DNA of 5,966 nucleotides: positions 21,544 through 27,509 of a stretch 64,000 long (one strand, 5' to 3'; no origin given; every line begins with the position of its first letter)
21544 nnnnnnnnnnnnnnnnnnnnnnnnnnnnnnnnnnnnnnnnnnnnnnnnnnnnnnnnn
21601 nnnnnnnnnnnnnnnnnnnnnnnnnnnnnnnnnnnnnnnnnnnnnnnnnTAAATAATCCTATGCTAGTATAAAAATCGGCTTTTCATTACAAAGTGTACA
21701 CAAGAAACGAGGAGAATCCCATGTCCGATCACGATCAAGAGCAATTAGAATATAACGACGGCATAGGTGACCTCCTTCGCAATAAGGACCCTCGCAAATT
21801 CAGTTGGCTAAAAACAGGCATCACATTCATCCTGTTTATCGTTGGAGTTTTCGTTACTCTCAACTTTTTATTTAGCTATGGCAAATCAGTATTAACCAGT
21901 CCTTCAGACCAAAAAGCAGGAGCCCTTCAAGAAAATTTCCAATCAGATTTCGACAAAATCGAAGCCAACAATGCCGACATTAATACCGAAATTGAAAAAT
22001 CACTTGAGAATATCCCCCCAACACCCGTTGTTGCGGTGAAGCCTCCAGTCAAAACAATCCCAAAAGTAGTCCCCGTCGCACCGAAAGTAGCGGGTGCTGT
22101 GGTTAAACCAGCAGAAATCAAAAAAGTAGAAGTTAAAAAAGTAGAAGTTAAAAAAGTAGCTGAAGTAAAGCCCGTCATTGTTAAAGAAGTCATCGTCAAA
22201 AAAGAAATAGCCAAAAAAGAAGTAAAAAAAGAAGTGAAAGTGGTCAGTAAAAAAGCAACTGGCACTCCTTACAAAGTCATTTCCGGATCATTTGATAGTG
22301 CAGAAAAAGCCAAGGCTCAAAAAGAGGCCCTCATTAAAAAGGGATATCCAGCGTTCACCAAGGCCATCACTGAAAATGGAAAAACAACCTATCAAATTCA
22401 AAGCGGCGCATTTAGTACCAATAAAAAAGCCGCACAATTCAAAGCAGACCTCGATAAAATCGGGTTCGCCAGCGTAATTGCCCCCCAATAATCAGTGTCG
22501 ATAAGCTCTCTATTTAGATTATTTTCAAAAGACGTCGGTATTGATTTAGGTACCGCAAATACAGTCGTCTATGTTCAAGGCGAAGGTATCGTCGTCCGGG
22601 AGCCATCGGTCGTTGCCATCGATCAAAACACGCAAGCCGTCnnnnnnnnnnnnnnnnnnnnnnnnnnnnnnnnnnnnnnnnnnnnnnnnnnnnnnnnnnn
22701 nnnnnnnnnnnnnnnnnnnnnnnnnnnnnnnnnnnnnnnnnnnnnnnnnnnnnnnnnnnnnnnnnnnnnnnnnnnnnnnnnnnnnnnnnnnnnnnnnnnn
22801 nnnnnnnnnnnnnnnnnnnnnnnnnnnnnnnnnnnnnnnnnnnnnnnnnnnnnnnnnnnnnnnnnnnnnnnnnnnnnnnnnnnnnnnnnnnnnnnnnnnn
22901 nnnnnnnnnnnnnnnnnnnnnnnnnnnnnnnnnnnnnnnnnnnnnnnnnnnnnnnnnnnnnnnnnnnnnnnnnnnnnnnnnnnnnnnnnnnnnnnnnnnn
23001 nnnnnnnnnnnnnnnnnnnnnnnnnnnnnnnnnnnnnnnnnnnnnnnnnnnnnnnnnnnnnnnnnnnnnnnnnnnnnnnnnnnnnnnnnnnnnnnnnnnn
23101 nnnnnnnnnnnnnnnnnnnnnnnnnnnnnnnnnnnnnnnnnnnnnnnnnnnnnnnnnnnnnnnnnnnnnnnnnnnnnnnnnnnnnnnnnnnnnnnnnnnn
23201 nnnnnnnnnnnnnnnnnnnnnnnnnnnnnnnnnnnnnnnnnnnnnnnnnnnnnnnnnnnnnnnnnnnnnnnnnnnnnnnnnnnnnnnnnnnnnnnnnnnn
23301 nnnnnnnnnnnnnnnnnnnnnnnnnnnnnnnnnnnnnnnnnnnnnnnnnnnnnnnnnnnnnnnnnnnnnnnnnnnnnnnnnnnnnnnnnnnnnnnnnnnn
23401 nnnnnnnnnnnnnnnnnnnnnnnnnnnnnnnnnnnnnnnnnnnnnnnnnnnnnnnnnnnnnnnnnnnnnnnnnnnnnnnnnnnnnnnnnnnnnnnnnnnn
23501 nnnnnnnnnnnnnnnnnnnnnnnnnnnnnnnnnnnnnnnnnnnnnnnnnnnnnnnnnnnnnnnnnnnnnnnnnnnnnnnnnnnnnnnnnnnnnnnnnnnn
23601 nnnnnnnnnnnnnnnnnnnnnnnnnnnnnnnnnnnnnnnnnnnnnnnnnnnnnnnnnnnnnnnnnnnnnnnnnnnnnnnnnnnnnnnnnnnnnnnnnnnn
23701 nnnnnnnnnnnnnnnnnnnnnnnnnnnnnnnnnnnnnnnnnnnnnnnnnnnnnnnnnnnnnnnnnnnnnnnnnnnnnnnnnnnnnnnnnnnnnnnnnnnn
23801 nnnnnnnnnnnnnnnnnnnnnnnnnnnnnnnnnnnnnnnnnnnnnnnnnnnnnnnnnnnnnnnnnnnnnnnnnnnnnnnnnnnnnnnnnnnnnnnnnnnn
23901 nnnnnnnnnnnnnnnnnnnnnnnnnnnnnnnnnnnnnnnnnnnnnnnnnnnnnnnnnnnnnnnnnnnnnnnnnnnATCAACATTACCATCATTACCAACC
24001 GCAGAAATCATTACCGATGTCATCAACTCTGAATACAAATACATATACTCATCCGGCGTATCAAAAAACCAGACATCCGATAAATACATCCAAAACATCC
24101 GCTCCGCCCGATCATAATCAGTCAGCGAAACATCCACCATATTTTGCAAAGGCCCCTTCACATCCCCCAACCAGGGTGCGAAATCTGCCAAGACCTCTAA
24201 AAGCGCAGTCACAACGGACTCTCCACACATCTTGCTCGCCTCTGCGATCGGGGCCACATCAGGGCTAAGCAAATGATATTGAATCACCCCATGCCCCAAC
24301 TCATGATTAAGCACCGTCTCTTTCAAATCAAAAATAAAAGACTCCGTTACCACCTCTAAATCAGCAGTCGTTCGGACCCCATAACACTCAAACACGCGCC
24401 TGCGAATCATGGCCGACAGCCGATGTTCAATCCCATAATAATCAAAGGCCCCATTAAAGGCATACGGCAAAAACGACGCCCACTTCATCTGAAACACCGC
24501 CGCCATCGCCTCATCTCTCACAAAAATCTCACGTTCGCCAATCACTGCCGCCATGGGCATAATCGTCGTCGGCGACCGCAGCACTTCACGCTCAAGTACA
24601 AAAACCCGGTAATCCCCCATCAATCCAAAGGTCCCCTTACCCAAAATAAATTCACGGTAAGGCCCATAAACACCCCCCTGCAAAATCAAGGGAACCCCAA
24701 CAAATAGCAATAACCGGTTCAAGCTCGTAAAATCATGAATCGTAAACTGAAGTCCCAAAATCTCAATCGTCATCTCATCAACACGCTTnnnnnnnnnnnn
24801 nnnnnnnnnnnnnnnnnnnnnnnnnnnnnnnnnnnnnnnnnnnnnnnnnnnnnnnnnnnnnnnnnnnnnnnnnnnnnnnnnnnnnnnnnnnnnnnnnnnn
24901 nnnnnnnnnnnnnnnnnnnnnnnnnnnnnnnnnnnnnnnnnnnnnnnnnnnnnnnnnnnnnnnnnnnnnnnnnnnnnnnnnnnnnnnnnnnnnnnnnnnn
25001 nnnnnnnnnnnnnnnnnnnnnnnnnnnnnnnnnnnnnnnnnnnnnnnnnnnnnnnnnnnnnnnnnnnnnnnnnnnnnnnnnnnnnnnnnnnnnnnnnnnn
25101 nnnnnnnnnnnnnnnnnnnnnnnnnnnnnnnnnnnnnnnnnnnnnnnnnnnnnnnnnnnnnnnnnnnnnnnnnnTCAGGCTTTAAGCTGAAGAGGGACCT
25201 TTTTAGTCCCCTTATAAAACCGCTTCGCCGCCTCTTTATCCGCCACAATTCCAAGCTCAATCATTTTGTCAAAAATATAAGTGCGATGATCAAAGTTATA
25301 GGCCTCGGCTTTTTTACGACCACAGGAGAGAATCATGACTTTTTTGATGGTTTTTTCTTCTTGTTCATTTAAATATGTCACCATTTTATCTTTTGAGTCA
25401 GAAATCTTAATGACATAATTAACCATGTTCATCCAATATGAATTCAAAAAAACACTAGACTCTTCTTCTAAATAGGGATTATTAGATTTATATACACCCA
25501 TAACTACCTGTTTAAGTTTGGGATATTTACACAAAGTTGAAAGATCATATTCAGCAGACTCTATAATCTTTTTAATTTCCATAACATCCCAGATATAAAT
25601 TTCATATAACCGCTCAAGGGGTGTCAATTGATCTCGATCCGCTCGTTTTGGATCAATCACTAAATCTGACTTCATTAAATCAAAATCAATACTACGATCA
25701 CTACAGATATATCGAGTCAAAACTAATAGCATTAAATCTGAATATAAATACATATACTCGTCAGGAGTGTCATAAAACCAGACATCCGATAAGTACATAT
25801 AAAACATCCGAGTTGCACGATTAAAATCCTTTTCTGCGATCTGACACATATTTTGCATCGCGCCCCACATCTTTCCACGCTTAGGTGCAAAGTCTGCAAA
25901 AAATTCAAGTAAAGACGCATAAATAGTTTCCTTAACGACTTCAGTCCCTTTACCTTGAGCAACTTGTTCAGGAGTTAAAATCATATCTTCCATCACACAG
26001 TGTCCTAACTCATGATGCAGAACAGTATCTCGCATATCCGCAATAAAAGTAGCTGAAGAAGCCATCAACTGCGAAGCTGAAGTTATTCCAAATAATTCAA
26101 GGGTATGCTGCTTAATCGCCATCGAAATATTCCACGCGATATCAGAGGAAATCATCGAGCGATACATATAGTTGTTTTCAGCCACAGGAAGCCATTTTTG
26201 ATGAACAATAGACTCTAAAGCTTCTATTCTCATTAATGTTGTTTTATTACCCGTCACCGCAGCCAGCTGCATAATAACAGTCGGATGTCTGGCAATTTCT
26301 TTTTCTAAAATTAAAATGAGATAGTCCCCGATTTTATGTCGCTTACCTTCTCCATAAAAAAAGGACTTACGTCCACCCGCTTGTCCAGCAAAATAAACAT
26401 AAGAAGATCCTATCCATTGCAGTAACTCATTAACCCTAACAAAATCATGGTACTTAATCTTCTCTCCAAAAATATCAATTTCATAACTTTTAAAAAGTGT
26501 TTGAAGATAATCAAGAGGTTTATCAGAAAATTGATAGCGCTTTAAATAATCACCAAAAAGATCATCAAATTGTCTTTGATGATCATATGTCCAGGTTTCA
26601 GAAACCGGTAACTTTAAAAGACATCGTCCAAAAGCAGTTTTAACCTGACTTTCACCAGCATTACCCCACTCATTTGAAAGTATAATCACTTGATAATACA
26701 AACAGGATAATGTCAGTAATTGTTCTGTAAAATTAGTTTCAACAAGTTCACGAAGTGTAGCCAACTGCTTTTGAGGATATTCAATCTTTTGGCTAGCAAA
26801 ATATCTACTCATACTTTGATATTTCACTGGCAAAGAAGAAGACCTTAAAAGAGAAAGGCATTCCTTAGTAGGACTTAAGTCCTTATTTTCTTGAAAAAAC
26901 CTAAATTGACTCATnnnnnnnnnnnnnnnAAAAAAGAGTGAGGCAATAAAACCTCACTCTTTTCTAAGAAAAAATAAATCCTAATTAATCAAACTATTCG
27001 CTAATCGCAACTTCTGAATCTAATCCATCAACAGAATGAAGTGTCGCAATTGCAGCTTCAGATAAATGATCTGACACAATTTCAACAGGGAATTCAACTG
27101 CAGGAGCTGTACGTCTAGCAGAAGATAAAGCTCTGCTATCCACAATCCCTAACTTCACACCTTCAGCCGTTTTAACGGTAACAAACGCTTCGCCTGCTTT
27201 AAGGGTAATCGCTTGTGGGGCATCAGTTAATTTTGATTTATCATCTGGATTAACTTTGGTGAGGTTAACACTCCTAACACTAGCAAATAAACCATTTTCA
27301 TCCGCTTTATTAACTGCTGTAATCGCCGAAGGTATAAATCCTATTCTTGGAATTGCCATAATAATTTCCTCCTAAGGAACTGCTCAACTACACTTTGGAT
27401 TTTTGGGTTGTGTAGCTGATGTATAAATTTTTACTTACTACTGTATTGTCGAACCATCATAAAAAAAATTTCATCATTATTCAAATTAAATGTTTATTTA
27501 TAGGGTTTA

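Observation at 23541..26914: Tandem paralogous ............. metalloprotease-like proteins with a DNA-level identity patch (gene conversion?)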

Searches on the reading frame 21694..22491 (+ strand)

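Call 45: search_protein_families(library=pfam, proteins=[window:21694-22491:+], max_evalue=0.001)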
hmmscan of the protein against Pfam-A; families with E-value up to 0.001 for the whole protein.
window:21694-22491:+ (265 aa): 1 family
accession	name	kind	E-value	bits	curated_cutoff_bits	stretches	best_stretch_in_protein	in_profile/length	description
PF05036.18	SPOR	-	1.6e-10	41.6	21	1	190-262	2-74/76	SPOR domain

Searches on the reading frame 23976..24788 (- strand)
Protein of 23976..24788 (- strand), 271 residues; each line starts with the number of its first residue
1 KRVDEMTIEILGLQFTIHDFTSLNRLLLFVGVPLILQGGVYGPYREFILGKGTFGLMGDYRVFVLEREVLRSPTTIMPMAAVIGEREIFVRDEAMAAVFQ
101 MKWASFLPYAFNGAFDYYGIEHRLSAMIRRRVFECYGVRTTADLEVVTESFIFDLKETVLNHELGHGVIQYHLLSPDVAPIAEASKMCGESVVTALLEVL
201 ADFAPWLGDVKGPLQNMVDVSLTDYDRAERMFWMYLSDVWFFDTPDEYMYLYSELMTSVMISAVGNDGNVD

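Call 49: predict_structure(alignment_id=A5)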
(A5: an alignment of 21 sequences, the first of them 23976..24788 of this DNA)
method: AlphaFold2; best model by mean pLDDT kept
length: 271 residues; sequences in the alignment: 21
mean_pLDDT: 89.6   pTM: 0.86
mean pLDDT of the five models: 89.6, 89.1, 87.9, 87.4, 86.3
residues with pLDDT >= 90: 164; 70-90: 101; 50-70: 5; < 50: 1
segments of 3 or more residues with pLDDT < 50: none
pLDDT, mean of each block of 10 residues (from residue 1): 71 85 88 86 80 91 92 80 86 93 93 83 94 97 97 96 93 84 78 90 95 97 97 97 88 95 92 87
secondary structure, 60 per line:
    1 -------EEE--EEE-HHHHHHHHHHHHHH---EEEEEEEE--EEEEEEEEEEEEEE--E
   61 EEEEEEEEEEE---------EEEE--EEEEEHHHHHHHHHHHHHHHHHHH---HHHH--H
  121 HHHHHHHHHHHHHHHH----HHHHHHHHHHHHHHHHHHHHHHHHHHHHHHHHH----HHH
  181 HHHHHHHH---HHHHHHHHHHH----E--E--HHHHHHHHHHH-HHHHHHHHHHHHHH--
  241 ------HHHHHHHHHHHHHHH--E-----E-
elements in order: E8-10 E13-15 H17-30 E34-41 E44-57 E60-71 E81-84 E87-91 H92-110 H114-117 H120-136 H141-173 H178-188 H192-202 H213-223 H225-238 H247-261

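Call 51: fold_search(model_id=the predicted structure, library=pdb)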
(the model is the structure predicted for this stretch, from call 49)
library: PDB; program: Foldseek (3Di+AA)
matches with E <= 10: 161; with E <= 0.001: 0
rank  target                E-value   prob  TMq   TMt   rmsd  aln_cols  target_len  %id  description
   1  8sjd_B                4.8e-01  0.04  0.13  0.09  20.7       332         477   11  Cryo-EM structure of the Hermes transposase bound to two right-ends of its DNA transposon. (released 2023-08-02)
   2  8tme_C                6.5e-01  0.06  0.16  0.14  19.5       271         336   12  Cryo-EM structure of CorA in complex with conformation-specific synthetic antibody C18 and 100 uM MgCl2, State MG0.1-1 (released 2025-02-12)
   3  5wgs                  7.3e-01  0.06  0.13  0.07  17.2       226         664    8  Crystal Structure of MalA' H253F, premalbrancheamide complex (released 2017-08-16)
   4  8tmc_D                7.6e-01  0.04  0.12  0.09  20.7       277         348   12  Cryo-EM structure of CorA in complex with conformation-specific synthetic antibody C12 and 20 mM MgCl2, State MG20-2 (released 2025-02-12)
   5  1wwi                  9.4e-01  0.08  0.13  0.21  14.8       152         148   10  Crystal structure of ttk003001566 from Thermus Thermophilus HB8 (released 2005-07-05)
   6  8sjd_A                9.4e-01  0.02  0.11  0.08  22.1       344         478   10  Cryo-EM structure of the Hermes transposase bound to two right-ends of its DNA transposon. (released 2023-08-02)
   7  9evs_B                1.3e+00  0.01  0.10  0.07  25.3       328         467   13  Structure of the flowering plant mitoribosome with P-site tRNA (released 2025-09-03)
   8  9x1n_G                1.4e+00  0.03  0.11  0.10  18.7       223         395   11  The cryo-EM structure of HerA-NurA complex with ATPgammaS and dsDNA from Thermococcus kodakarensis (State 1) (released 2026-02-04)
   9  5yim_C                1.6e+00  0.03  0.14  0.07  29.0       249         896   12  Structure of a Legionella effector (released 2018-05-30)
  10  7rkc_A                1.7e+00  0.07  0.18  0.20  15.7       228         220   13  Computationally designed tunable C2 symmetric tandem repeat homodimer, D_3_633 (released 2022-05-18)
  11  2eui_E                1.8e+00  0.06  0.13  0.19  10.2       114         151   13  Crystal structure of a probable acetyltransferase (released 2005-12-06)
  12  5wgt                  1.9e+00  0.03  0.14  0.07  18.1       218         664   10  Crystal Structure of MalA' H253A, premalbrancheamide complex (released 2017-08-16)
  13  3tai_B                1.9e+00  0.01  0.09  0.07  20.7       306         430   13  Crystal structure of NurA (released 2011-11-23)
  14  1zww_A                2.1e+00  0.04  0.12  0.15  21.5       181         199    9  Crystal structure of endophilin-A1 BAR domain (released 2005-08-02)
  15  8tmd_B                2.1e+00  0.04  0.16  0.13  18.2       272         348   10  Cryo-EM structure of CorA in complex with conformation-specific synthetic antibody C18 and 100 uM MgCl2, State MG0.1-1 (released 2025-02-12)
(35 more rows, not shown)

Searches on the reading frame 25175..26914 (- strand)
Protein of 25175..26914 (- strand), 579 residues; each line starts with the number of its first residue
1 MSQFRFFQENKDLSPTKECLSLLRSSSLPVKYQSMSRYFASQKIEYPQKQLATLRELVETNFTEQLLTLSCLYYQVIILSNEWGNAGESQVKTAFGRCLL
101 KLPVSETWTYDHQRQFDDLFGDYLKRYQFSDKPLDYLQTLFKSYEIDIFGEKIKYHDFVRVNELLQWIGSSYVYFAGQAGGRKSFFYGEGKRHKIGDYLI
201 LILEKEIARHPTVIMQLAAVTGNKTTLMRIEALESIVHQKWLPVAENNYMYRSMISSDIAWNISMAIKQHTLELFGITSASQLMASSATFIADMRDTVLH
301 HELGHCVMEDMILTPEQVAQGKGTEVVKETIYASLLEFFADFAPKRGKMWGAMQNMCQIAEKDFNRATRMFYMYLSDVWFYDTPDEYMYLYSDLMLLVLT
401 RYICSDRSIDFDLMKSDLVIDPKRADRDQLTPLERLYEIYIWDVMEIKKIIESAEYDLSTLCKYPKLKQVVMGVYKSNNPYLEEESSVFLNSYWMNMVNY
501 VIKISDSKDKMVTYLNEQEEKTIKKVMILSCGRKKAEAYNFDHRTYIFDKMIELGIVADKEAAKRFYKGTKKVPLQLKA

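Call 3: search_protein_families(library=pfam, proteins=[window:25175-26914:-], max_evalue=1)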
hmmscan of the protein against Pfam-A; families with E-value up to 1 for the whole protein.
window:25175-26914:- (579 aa): 1 family
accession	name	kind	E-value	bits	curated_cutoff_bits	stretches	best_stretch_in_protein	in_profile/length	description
PF21739.2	DUF6866_N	-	0.0019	18.4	27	1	145-213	72-140/153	Family of unknown function (DUF6866) N-terminal domain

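Call 4: search_protein_families(library=ncbifam, proteins=[window:25175-26914:-], max_evalue=1)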
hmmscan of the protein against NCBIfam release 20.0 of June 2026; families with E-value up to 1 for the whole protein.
window:25175-26914:- (579 aa): 1 family
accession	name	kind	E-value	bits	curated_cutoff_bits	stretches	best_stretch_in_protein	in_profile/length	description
NF045620.1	Sfum_1244_fam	hypoth_equivalog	2.1e-07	30.2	150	1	146-309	75-218/339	Sfum_1244 family protein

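Call 60: search_protein_families(library=padloc, proteins=[window:25175-26914:-], max_evalue=0.1)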
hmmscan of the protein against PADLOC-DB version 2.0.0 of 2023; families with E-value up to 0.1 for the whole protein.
window:25175-26914:- (579 aa): 0 families

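Call 61: search_protein_families(library=phrogs, proteins=[window:25175-26914:-], max_evalue=0.1)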
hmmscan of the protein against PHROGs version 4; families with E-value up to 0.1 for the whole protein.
window:25175-26914:- (579 aa): 0 families

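Call 63: search_dna_similar(query=window:25175-26914:-, collection=plasmids, mode=protein, max_evalue=0.01, max_rows=10)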
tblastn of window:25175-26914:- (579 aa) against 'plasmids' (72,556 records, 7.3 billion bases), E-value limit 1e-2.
No match.

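Call 64: search_dna_similar(query=window:25175-26914:-, collection=phages, mode=protein, max_evalue=0.01, max_rows=10)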
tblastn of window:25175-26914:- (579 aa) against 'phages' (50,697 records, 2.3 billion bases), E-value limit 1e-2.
No match.

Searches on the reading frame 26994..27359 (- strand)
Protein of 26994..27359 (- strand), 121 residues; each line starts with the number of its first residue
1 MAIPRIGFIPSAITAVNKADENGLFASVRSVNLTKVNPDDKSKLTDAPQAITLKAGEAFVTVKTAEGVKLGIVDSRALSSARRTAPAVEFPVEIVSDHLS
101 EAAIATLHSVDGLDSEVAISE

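Call 45: search_protein_families(library=pfam, proteins=[window:26994-27359:-], max_evalue=0.001)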
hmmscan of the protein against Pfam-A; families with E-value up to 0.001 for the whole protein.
window:26994-27359:- (121 aa): 0 families

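Call 60: search_protein_families(library=padloc, proteins=[window:26994-27359:-], max_evalue=0.1)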
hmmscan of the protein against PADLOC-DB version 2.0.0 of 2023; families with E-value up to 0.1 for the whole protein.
window:26994-27359:- (121 aa): 0 families

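Call 61: search_protein_families(library=phrogs, proteins=[window:26994-27359:-], max_evalue=0.1)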
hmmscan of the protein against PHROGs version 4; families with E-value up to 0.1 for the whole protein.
window:26994-27359:- (121 aa): 0 families

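Call 75: find_homologous_proteins(query=window:26994-27359:-, max_evalue=0.01)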
Query window:26994-27359:- (121 aa): 1 proteins with E <= 0.01 among 22 candidates.
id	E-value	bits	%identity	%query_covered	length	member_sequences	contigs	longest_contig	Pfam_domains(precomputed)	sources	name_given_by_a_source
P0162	2.4e-67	242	100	100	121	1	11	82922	-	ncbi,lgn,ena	-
